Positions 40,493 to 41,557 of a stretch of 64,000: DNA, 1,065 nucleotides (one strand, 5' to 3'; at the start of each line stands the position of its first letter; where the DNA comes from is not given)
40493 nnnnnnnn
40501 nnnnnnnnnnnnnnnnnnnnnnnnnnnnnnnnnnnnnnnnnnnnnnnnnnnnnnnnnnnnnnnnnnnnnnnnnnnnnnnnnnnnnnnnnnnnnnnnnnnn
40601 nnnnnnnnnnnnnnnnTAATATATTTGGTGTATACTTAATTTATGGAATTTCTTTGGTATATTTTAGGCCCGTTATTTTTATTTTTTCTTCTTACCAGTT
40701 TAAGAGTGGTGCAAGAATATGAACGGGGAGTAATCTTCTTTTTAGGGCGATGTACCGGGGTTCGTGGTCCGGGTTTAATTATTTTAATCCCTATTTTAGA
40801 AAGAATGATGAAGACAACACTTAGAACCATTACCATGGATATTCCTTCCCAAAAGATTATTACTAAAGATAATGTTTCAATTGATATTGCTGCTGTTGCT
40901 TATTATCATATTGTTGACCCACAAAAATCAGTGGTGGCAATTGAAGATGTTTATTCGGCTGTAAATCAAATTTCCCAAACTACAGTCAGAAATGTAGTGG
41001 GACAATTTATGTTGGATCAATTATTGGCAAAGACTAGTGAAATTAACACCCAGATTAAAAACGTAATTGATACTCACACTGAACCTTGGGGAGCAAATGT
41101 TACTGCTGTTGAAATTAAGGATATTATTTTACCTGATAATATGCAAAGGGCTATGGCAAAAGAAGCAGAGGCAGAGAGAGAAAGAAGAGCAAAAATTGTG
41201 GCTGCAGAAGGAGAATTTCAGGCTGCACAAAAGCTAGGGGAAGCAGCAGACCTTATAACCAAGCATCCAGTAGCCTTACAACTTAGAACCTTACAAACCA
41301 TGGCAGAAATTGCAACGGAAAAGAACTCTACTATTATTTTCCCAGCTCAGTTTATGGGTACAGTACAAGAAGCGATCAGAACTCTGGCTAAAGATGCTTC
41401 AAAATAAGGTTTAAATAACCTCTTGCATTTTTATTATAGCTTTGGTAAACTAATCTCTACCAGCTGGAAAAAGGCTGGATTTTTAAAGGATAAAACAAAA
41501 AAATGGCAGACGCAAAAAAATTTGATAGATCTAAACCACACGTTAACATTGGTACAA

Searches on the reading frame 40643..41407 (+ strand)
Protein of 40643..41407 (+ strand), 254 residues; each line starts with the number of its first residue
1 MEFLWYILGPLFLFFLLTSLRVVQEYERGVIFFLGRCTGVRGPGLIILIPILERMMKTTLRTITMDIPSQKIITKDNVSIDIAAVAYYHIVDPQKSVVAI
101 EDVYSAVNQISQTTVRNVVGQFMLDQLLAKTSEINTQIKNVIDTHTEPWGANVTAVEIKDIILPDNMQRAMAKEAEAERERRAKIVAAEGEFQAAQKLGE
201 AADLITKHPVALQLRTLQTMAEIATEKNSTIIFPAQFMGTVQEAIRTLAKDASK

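Call 14: search_protein_families(library=pfam, proteins=[window:40643-41407:+], max_evalue=1)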
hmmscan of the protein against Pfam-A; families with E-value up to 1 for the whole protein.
window:40643-41407:+ (254 aa): 4 families
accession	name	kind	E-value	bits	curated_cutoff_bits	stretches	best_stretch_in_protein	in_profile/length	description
PF01145.31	Band_7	-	2.3e-35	122.7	23.6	1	22-191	2-175/176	SPFH domain / Band 7 family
PF13421.11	Band_7_1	-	7.5e-06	26.2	24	1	98-176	128-208/211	SPFH domain-Band 7 family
PF16822.11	ALGX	-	0.019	15.1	26.5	1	142-219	110-185/268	SGNH hydrolase-like domain, acetyltransferase AlgX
PF22884.1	Tea_C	-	0.15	12.4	27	1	19-69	28-78/162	Telomere ends associated C-terminal domain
